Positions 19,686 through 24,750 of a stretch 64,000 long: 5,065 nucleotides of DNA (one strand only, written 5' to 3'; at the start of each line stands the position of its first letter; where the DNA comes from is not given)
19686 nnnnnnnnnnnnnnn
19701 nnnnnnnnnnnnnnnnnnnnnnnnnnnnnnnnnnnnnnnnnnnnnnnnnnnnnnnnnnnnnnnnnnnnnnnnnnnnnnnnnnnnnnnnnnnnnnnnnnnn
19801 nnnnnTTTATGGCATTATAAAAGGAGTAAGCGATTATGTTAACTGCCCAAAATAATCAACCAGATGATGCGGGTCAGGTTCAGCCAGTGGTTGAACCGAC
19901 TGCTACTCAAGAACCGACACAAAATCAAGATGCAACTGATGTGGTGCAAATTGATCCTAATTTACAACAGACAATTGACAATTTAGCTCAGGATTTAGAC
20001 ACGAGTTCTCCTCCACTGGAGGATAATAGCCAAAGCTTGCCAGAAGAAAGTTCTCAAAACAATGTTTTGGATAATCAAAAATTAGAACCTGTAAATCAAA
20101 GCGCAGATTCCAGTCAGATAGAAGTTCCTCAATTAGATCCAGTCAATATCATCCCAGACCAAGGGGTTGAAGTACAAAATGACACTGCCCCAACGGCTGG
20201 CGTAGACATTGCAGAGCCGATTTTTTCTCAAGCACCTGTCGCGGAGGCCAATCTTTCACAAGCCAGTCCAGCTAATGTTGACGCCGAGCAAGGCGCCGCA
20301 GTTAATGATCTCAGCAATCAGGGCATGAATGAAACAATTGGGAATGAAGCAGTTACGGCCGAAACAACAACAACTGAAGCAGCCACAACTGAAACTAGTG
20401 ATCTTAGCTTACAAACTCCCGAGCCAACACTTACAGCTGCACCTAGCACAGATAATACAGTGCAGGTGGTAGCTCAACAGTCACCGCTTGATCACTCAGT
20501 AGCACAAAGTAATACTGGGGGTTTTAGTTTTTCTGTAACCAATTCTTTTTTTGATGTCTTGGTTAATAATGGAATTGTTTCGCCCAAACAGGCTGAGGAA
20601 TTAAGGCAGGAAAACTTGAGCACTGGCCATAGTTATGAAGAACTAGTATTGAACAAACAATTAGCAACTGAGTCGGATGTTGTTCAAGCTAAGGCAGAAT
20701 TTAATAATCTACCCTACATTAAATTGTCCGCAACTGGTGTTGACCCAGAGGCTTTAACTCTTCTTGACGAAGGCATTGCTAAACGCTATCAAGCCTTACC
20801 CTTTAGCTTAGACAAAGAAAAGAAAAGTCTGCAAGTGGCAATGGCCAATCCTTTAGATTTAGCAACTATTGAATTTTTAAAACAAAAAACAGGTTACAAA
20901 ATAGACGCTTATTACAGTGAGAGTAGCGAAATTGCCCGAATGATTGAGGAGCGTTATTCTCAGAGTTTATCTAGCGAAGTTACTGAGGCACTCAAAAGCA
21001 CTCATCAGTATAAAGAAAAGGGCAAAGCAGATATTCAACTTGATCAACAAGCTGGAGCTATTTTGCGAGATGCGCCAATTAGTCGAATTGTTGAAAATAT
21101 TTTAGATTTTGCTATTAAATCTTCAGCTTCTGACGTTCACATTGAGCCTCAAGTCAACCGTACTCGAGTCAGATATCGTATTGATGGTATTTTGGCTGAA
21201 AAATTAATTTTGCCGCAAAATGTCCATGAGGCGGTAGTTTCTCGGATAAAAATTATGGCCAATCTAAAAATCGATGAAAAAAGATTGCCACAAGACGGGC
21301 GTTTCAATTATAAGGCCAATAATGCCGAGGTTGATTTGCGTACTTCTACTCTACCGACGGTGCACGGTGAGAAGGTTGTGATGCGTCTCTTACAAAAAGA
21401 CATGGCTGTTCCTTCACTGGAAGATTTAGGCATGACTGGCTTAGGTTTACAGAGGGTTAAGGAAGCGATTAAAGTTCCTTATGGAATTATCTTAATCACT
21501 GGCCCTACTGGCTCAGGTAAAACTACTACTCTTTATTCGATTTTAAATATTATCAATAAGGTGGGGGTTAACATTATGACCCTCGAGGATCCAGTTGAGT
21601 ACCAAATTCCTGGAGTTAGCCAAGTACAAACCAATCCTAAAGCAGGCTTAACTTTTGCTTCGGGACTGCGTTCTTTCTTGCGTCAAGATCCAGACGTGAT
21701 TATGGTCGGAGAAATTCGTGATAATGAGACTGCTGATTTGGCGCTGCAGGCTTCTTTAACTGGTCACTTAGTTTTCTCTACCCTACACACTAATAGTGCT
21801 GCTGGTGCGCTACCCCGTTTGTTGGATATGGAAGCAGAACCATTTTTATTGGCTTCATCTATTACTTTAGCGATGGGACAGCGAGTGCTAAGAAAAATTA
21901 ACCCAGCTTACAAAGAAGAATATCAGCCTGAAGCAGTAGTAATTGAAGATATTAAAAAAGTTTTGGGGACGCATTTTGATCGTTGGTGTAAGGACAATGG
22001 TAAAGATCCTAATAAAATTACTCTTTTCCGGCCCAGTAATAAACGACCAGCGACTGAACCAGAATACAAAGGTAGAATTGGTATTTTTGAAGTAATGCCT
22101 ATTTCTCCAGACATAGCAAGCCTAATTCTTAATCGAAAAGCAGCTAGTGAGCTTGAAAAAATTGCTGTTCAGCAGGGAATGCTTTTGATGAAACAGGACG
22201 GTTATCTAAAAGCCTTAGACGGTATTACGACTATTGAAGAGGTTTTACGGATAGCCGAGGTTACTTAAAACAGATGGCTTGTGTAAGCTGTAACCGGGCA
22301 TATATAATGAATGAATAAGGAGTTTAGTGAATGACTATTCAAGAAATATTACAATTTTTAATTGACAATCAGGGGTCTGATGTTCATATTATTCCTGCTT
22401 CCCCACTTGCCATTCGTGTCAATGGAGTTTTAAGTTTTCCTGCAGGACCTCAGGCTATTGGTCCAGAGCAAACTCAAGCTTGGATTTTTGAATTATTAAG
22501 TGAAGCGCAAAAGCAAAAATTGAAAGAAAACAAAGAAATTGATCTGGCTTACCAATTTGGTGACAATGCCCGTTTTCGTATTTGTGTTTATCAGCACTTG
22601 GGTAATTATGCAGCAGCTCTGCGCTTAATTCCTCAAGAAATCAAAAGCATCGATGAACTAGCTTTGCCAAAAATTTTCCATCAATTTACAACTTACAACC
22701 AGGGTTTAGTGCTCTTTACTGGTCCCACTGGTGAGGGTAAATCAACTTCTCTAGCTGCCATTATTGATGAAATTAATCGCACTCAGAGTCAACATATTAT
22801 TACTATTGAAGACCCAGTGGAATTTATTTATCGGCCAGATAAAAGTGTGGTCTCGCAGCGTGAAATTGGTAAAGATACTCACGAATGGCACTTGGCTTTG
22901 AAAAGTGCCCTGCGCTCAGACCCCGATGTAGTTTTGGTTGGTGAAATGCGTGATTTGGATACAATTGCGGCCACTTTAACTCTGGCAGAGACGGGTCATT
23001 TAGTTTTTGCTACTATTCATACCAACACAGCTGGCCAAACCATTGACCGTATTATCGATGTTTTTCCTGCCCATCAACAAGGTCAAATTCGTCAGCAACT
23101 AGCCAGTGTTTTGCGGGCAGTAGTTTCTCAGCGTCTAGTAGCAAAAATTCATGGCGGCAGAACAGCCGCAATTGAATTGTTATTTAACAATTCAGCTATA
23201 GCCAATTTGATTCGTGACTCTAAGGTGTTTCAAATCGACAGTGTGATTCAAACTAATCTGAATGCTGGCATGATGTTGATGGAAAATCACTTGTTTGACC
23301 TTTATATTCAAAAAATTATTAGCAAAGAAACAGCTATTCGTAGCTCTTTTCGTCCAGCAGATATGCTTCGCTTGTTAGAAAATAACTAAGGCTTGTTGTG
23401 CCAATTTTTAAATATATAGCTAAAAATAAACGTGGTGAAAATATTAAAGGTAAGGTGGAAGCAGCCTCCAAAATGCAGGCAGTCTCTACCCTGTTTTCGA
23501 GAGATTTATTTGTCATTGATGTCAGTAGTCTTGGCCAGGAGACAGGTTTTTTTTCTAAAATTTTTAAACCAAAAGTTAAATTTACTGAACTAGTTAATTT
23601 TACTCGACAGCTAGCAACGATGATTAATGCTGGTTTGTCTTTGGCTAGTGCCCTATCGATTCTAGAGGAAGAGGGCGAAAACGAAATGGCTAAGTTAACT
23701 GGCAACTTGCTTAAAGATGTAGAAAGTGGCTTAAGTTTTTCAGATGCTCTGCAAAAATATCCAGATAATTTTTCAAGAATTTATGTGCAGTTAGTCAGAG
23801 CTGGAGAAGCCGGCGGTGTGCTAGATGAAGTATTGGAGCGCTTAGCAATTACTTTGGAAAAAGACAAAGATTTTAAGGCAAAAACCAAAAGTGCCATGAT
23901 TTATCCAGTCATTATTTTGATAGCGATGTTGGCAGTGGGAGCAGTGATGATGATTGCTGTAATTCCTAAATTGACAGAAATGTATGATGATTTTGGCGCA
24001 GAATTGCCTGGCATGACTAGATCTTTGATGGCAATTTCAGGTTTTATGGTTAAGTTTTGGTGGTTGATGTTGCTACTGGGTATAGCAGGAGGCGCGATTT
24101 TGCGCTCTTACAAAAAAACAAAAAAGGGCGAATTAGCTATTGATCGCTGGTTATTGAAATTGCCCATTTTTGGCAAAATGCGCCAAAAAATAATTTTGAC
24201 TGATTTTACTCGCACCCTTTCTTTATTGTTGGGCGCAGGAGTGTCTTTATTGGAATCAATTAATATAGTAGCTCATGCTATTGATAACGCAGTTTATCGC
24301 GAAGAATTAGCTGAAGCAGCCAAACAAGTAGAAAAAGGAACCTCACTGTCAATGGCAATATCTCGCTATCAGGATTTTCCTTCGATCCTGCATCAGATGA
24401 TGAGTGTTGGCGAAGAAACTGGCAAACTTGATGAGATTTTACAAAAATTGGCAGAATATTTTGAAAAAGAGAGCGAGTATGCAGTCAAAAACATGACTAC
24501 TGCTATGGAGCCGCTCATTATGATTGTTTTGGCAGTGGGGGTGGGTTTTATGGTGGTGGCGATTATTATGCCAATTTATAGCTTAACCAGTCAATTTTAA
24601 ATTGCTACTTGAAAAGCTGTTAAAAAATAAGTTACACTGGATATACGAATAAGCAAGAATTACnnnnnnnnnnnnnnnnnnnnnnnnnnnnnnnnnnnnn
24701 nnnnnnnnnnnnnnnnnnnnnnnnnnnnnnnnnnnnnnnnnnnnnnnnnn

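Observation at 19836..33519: Complete type IV pilus locus with core operon, minor-pilin array and a convergent adhesin-like operon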

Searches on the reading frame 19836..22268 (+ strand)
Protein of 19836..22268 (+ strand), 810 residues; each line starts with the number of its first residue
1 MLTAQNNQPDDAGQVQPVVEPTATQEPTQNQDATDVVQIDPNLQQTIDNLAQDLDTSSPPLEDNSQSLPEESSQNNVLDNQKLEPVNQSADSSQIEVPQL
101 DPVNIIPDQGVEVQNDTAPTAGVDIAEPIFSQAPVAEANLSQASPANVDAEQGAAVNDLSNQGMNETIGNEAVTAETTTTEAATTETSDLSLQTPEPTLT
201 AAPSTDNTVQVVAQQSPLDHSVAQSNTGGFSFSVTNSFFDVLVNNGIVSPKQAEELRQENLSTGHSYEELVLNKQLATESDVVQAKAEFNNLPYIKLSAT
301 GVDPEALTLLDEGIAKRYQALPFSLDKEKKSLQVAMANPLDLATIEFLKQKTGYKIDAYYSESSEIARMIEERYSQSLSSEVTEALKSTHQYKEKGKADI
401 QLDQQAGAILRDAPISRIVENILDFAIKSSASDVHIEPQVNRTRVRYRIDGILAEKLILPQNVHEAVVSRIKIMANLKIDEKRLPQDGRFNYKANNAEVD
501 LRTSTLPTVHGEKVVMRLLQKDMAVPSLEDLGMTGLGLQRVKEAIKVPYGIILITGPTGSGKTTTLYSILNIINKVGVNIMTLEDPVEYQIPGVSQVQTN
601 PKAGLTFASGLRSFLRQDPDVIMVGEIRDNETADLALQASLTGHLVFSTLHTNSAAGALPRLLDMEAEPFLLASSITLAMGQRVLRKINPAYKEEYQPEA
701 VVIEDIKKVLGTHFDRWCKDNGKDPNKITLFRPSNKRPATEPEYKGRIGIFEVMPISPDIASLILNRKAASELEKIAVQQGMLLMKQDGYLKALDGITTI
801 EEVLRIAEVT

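Call 3: search_protein_families(library=pfam, max_evalue=0.01, proteins=[window:19836-22268:+])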
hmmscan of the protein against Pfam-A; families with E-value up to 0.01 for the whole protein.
window:19836-22268:+ (810 aa): 7 families
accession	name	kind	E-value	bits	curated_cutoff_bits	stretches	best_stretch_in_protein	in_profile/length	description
PF00437.27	T2SSE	-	1e-122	409.8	24.9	1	412-805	5-370/370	Type II/IV secretion system protein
PF05157.20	MshEN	-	2.1e-18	66.5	23.1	1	291-378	2-88/90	MshEN domain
PF13401.12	AAA_22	-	0.0032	18.2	27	1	550-577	6-35/130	AAA domain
PF13476.12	AAA_23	-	0.0037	18.4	27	1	548-569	18-39/201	AAA domain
PF13245.12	AAA_19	-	0.0079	16.8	25.1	1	543-577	3-39/134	AAA domain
PF20720.3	nSTAND3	-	0.0085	16.2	27.2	0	549-586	17-54/155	Novel STAND NTPase 3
PF13555.12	AAA_29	-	0.0097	16.1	27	0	549-568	22-41/61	P-loop containing region of AAA domain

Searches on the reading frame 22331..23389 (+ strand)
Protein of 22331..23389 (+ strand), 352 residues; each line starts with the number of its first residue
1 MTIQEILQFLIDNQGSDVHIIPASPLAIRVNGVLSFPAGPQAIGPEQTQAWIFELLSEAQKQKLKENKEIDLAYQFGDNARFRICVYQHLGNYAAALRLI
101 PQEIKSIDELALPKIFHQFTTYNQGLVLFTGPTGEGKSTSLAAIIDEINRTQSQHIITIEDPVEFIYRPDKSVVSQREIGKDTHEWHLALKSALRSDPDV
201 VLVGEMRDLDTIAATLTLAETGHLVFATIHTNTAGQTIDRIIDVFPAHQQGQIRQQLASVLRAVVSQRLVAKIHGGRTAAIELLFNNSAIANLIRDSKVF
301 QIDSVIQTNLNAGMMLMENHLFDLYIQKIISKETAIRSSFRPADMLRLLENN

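Call 3: search_protein_families(library=pfam, max_evalue=0.01, proteins=[window:22331-23389:+])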
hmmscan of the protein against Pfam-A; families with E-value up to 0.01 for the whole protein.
window:22331-23389:+ (352 aa): 6 families
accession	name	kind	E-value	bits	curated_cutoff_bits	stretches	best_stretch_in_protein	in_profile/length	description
PF00437.27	T2SSE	-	1.2e-42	146.4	24.9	1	3-274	12-282/370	Type II/IV secretion system protein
PF13401.12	AAA_22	-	0.0038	18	27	1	123-172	4-45/130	AAA domain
PF25199.1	nSTAND_NTPase5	-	0.0038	17.5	34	1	120-162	37-79/145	Novel STAND NTPase 5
PF13555.12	AAA_29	-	0.0046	17.1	27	0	117-144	15-42/61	P-loop containing region of AAA domain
PF00005.33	ABC_tran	-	0.0074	17.3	25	0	119-170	6-52/137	ABC transporter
PF13604.12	AAA_30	-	0.0074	16.5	27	0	117-150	11-44/191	AAA domain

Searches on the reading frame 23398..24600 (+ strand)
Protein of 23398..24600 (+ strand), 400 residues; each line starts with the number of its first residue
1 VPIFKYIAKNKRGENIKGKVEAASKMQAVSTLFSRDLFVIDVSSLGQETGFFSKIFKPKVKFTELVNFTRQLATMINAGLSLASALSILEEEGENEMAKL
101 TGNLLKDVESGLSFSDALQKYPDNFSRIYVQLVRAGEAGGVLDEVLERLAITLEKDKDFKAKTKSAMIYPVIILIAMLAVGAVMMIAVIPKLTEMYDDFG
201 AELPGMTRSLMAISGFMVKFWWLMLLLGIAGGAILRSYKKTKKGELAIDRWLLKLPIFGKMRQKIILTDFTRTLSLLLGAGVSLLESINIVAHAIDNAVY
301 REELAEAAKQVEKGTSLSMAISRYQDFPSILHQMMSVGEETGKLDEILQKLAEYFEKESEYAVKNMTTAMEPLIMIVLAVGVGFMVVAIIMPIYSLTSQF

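Call 3: search_protein_families(library=pfam, max_evalue=0.01, proteins=[window:23398-24600:+])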
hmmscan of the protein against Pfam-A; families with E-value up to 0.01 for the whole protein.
window:23398-24600:+ (400 aa): 3 families
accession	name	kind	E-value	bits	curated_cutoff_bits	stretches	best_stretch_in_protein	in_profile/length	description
PF00482.28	T2SSF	-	3.2e-67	224.7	25.2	2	68-190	1-125/125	Type II secretion system (T2SS), protein F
PF06195.18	DUF996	-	0.001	19.8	31.3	1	161-243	23-103/138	Protein of unknown function (DUF996)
PF20990.2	DUF2207_C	-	0.0047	17.1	33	0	142-252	107-204/247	Predicted membrane protein (DUF2207) C-terminal domain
